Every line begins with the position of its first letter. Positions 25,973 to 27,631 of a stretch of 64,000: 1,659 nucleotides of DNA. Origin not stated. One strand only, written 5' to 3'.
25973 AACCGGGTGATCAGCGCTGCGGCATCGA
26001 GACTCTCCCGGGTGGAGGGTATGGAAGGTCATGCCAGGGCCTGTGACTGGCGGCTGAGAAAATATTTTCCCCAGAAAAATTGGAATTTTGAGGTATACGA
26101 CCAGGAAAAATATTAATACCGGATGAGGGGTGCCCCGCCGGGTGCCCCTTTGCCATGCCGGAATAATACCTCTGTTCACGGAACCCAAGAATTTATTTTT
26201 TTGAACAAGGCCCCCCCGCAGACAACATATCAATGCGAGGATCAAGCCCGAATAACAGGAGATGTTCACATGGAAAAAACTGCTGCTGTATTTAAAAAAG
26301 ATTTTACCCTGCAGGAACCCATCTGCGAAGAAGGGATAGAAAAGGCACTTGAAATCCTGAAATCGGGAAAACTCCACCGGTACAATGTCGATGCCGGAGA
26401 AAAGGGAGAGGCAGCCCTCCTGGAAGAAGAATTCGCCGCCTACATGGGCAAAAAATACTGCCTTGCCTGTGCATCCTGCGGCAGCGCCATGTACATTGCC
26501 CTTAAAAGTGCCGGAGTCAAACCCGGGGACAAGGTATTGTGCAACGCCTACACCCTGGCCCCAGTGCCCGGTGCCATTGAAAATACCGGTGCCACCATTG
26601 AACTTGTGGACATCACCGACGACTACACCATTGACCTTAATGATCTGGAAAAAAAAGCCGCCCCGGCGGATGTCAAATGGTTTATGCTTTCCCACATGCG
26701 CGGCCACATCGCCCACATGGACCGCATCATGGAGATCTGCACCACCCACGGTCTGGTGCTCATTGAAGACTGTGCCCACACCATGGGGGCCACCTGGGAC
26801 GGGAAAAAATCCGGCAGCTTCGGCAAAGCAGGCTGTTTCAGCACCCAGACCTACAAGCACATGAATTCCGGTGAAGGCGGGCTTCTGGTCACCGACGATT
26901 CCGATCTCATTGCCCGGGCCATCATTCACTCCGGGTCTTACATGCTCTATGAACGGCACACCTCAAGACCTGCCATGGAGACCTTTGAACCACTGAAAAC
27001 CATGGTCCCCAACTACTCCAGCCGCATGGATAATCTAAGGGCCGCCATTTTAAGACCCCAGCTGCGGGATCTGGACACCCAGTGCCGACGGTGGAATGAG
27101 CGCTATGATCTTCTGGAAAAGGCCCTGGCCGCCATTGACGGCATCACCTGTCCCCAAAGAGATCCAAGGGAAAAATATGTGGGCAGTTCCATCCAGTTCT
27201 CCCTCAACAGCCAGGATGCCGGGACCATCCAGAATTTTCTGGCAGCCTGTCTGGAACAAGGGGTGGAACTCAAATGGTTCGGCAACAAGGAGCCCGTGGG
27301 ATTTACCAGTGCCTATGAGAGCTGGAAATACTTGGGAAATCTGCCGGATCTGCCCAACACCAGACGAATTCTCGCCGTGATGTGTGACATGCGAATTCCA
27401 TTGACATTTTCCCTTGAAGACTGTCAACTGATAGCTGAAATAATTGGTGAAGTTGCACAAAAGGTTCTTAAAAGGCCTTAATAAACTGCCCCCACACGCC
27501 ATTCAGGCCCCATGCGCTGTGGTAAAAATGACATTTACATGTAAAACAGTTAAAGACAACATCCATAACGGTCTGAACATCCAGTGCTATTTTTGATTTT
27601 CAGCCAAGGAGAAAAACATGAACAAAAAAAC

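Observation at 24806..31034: Six-gene cluster suggesting an amino-alcohol/organosulfonate to D-amino-acid beta-elimination pathway (possible cysteate-type sulfite source)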

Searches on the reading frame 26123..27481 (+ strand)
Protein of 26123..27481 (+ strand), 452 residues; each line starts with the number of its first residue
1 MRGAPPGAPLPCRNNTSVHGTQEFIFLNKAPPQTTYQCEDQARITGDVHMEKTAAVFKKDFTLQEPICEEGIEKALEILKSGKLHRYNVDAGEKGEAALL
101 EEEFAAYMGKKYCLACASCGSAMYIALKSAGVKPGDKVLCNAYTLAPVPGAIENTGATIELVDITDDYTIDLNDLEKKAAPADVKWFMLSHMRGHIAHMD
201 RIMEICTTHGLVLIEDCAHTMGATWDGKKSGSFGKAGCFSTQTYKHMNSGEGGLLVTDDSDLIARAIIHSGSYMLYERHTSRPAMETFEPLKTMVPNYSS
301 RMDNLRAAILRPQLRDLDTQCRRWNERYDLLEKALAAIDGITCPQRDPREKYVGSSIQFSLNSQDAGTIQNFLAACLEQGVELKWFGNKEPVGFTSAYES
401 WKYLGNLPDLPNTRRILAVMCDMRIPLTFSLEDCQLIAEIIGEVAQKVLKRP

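Call 3: search_protein_families(library=pfam, proteins=[window:26123-27481:+])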
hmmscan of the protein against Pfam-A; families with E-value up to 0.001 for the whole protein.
window:26123-27481:+ (452 aa): 3 families
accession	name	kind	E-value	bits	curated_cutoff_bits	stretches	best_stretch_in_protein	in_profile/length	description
PF01041.23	DegT_DnrJ_EryC1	-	5.5e-62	210.5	19.8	1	72-440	8-358/360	DegT/DnrJ/EryC1/StrS aminotransferase family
PF00155.27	Aminotran_1_2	-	1.5e-08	34.7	19.7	1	67-224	18-193/361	Aminotransferase class I and II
PF01212.27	Beta_elim_lyase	-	0.0005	19.9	27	0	96-224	33-176/288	Beta-eliminating lyase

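Call 4: search_protein_families(library=ncbifam, proteins=[window:26123-27481:+])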
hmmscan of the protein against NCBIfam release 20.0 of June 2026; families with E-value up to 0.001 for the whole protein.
window:26123-27481:+ (452 aa): 10 families
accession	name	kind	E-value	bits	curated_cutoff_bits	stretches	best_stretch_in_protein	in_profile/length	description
TIGR03588.1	PseC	equivalog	9.4e-37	126.8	423.5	1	98-348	33-288/380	UDP-4-amino-4,6-dideoxy-N-acetyl-beta-L-altrosamine transaminase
TIGR04181.1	NHT_00031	hypoth_equivalog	8.4e-34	117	420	1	100-382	35-321/359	LegC family aminotransferase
NF008687.0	PRK11706.1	equivalog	2.4e-31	108.8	375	1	98-338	34-270/375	dTDP-4-amino-4,6-dideoxygalactose transaminase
NF008658.2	PRK11658.1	equivalog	2.3e-28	98.9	631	1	67-328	12-264/379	UDP-4-amino-4-deoxy-L-arabinose aminotransferase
TIGR02379.1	ECA_wecE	subfamily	8.2e-24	84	434.85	1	107-269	43-206/376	dTDP-4-amino-4,6-dideoxy-D-glucose transaminase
NF011936.0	PRK15407.1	equivalog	3e-23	82.2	423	1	98-262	68-240/440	lipopolysaccharide biosynthesis protein RfbH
TIGR04427.1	PLP_DesI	equivalog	1.2e-22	80.5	650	1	100-352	57-294/390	dTDP-4-dehydro-6-deoxyglucose aminotransferase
TIGR01977.1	am_tr_V_EF2568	hypoth_equivalog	0.00016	20.8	377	1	153-223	108-180/376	cysteine desulfurase family protein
NF000586.1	PRK00011.1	subfamily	0.00043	19.2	335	1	166-262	139-236/404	serine hydroxymethyltransferase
NF047599.1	SerpalmtaseBetaP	equivalog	0.00048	18.9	500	1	91-224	84-218/394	serine palmitoyltransferase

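Call 16: find_related_loci(query=window:26270-27478:+, collection=genome_contigs, flank=8000)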
Query window:26270-27478:+ (403 aa) in genome_contigs; peptide patterns used: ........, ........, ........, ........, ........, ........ (x = any residue, [..] = any of these).
140 stretches matched a pattern; 86 encode a relative of the query (tblastn E <= 1e-3); the best 80 are kept; 74 distinct loci.
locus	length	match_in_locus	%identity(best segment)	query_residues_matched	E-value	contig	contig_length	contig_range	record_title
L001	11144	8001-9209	95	1-403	0e+0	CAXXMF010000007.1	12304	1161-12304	MAG: uncultured Celeribacter sp. isolate ac3ad876-2dd3-42ce-a36c-dae40efe6b1b genome assembly, contig: contig_7, whole g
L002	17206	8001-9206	95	1-402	0e+0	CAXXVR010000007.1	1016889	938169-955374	MAG: uncultured Desulfobacterium sp. isolate c12101c2-3ca8-4cd2-975f-f16a8d793812 genome assembly, contig: contig_7, who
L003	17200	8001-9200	82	2-401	0e+0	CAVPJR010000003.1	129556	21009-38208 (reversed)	MAG: uncultured delta proteobacterium isolate MFD09964.bin.3.281 genome assembly, contig: contig_11829, whole genome sho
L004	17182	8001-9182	83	8-401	0e+0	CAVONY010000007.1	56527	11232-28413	MAG: uncultured delta proteobacterium isolate MFD09964.bin.1.222 genome assembly, contig: contig_14943, whole genome sho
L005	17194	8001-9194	82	8-403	0e+0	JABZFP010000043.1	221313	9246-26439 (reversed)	MAG: Desulfobacteraceae bacterium isolate 75 scaffold_73, whole genome shotgun sequence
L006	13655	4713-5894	82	8-401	0e+0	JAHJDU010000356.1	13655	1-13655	MAG: Proteobacteria bacterium isolate Modern_marine.mb.74 Modern_marine.mb.74_k141_1395265, whole genome shotgun sequenc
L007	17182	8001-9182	81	8-401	0e+0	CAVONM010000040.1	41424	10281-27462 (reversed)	MAG: uncultured delta proteobacterium isolate MFD09779.bin.3.15 genome assembly, contig: contig_96389, whole genome shot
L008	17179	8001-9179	81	8-400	0e+0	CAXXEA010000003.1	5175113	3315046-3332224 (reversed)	MAG: Desulfobacterales bacterium isolate 84c40b14-595f-4247-b5ef-7e7784979392 genome assembly, contig: contig_3, whole g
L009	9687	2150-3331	82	8-401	0e+0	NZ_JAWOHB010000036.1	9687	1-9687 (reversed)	MAG: Desulfosarcina sp. isolate CWP4-1.bin.65 k191_2682673, whole genome shotgun sequence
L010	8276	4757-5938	81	7-400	0e+0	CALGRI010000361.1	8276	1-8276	MAG TPA_asm: uncultured proteobacterium isolate ERR2206792_bin.13_CONCOCT_v1.1_MAG genome assembly, contig: ERZ891023.21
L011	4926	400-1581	82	8-401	0e+0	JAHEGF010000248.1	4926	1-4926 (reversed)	MAG: Phyllobacteriaceae bacterium isolate Ww384 NODE_47717_length_4926_cov_1.685952, whole genome shotgun sequence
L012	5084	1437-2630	80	4-401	0e+0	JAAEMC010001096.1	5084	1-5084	MAG: Desulfobacteraceae bacterium isolate Bpl_22 BplG_CONTIG6305288, whole genome shotgun sequence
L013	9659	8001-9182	81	8-401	0e+0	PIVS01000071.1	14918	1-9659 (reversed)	MAG: Desulfobacteraceae bacterium isolate Glo_11 GloG15_CONTIG4834, whole genome shotgun sequence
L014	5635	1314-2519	79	1-401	0e+0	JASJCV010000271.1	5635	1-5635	MAG: Desulfobacterales bacterium isolate MO_167.B4 MO_167.c_11016, whole genome shotgun sequence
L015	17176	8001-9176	80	8-401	0e+0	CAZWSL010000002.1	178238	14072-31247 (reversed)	MAG TPA_asm: uncultured Desulfobacula sp. isolate SRP077602_co1_446 genome assembly, contig: NODE_68_length_178238_cov_2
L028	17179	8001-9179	76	8-400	0e+0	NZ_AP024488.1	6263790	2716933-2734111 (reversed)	Desulfoluna limicola strain ASN36 chromosome, complete genome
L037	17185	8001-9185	72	4-400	0e+0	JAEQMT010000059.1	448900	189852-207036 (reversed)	MAG: Desulfofustis sp. PB-SRB1 isolate PB-SRB1-LS01-2011a unitig_69_otuB, whole genome shotgun sequence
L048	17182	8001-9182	61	7-400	5e-170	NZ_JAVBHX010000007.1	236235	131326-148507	Oceanimonas sp. CHS3-5 contig7, whole genome shotgun sequence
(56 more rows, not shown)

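Call 21: search_protein_families(library=pfam, proteins=[L028:9866-10864:+, L028:10925-11491:+, L028:11504-12787:+, L028:4301-5623:-, L028:2866-4044:-, L028:16377-17099:+, L028:1661-2389:+])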
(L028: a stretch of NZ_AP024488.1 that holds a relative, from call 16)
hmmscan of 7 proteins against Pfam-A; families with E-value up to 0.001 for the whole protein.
L028:9866-10864:+ (332 aa): 1 family
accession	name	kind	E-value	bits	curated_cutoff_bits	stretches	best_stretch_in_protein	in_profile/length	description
PF03480.18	DctP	-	9.8e-70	235.5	23.4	1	40-312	10-282/286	Bacterial extracellular solute-binding protein, family 7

L028:10925-11491:+ (188 aa): 1 family
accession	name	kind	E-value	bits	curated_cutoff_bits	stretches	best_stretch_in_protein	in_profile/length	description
PF04290.18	DctQ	-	1.6e-23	83.4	28.3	1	32-155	2-124/132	Tripartite ATP-independent periplasmic transporters, DctQ component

L028:11504-12787:+ (427 aa): 1 family
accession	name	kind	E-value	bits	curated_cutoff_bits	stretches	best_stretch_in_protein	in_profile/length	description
PF06808.19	DctM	-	3.2e-104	349.5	23.8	1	8-415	1-411/413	Tripartite ATP-independent periplasmic transporter, DctM component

L028:4301-5623:- (440 aa): 1 family
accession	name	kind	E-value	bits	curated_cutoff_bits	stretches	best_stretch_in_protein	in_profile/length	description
PF03480.18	DctP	-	6.2e-69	232.9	23.4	1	144-417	6-279/286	Bacterial extracellular solute-binding protein, family 7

L028:2866-4044:- (392 aa): 1 family
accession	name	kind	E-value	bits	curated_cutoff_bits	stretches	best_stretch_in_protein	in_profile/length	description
PF01208.23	URO-D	-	8.3e-29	101.1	23.9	1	151-384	118-345/346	Uroporphyrinogen decarboxylase (URO-D)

L028:16377-17099:+ (240 aa): 2 families
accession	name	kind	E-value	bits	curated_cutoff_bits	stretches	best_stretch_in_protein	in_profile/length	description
PF13472.12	Lipase_GDSL_2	-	8.5e-22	78.9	32.9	1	75-223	1-176/178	GDSL-like Lipase/Acylhydrolase family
PF00657.28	Lipase_GDSL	-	1.2e-14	55.4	23.6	1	73-167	1-116/208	GDSL-like Lipase/Acylhydrolase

L028:1661-2389:+ (242 aa): 4 families
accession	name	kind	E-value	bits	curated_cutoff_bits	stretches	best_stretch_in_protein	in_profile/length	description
PF09339.16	HTH_IclR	-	1e-08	35.3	22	1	7-58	1-51/52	IclR helix-turn-helix domain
PF12802.13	MarR_2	-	0.00021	21.8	27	1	18-55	14-50/61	MarR family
PF08279.18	HTH_11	-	0.00021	21.5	25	1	10-55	1-45/55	HTH domain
PF12840.13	HTH_20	-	0.00025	21.4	27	0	12-55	7-48/51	Helix-turn-helix domain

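Call 26: find_related_loci(query=A1, collection=genome_contigs, flank=8000)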
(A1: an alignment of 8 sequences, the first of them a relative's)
Query A1 (393 aa) in genome_contigs; peptide patterns used: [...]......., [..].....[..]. (x = any residue, [..] = any of these).
599 stretches matched a pattern (row limit reached: there are more); 593 encode a relative of the query (tblastn E <= 1e-3); the best 80 are kept; 80 distinct loci.
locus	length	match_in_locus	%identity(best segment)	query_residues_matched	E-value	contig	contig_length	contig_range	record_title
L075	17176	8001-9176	71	2-393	0e+0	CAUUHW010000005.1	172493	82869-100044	MAG TPA_asm: uncultured Desulfovibrionales bacterium isolate ERR10228863_bin.68_MetaWRAP_v1.3_MAG genome assembly, conti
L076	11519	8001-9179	70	1-393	0e+0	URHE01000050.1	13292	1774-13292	uncultured Desulfovibrio sp. isolate UMGS998 genome assembly, contig: NODE_687_length_13292_cov_5.384377, whole genome s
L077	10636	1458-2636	63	1-393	2e-178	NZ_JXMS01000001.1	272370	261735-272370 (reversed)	Halodesulfovibrio spirochaetisodalis strain JC271 contig1, whole genome shotgun sequence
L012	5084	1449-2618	64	2-391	7e-180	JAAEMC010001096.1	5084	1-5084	MAG: Desulfobacteraceae bacterium isolate Bpl_22 BplG_CONTIG6305288, whole genome shotgun sequence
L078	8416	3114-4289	62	2-393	4e-175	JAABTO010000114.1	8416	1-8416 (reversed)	MAG: Desulfotignum sp. isolate S23.Bin123 Scaffold_6915_1, whole genome shotgun sequence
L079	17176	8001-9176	65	2-393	2e-174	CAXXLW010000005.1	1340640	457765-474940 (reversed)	MAG: Desulfamplus sp. isolate 82e8c6d0-3d9d-4aa8-81a7-685ccd8d78ba genome assembly, contig: contig_5, whole genome shotg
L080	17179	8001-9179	64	2-393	1e-173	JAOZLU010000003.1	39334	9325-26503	MAG: Desulfobacterales bacterium isolate GMC2_bin_2_sub GMC2_85_length_39334_cov_37.261896, whole genome shotgun sequenc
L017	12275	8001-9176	63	2-393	2e-173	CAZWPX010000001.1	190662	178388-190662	MAG TPA_asm: uncultured Desulfobacterales bacterium isolate SRP167671_co1_84 genome assembly, contig: NODE_36_length_190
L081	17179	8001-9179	62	1-393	2e-173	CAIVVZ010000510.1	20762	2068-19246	MAG: uncultured Desulfobacteraceae bacterium isolate AlinenLipids_bin-9448 genome assembly, contig: bin-9448:510/658, wh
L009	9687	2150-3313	64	2-389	3e-173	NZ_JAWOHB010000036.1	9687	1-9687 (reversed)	MAG: Desulfosarcina sp. isolate CWP4-1.bin.65 k191_2682673, whole genome shotgun sequence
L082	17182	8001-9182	65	2-393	4e-172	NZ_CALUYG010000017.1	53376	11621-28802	MAG: uncultured Desulfovibrio sp. isolate BRZ_KF__bin108 BRZ_KF__NODE_891_length_53376_cov_7.497270, whole genome shotgu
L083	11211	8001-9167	62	1-389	9e-172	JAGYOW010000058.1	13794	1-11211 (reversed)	MAG: Desulfotignum sp. isolate M55B178 58, whole genome shotgun sequence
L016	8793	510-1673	64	2-389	3e-171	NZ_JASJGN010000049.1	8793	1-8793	MAG: Desulfosarcina sp. isolate ChS5.bin.72 ChesSed_k141_764375, whole genome shotgun sequence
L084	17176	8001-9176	61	2-393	3e-170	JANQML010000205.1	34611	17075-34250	MAG: Desulfobacula sp. isolate PL25b_bin.1 k99_2938853, whole genome shotgun sequence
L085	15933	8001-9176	60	2-393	1e-167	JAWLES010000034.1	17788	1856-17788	MAG: Desulfobacteraceae bacterium isolate 20BLK6-1.bin.79 NODE_3099_length_17788_cov_6.940867, whole genome shotgun sequ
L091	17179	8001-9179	58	1-393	9e-157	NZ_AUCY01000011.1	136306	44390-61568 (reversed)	Desulfovibrio cuneatus DSM 11391 G497DRAFT_scaffold00006.6_C, whole genome shotgun sequence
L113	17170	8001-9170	56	2-391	3e-150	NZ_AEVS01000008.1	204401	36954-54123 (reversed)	Vibrio brasiliensis LMG 20546 VIBR0546_108, whole genome shotgun sequence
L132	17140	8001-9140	56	2-382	2e-147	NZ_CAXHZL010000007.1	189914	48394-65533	MAG: uncultured Limimaricola sp. isolate ERR7163068_binner123_97 ERZ8868305.95, whole genome shotgun sequence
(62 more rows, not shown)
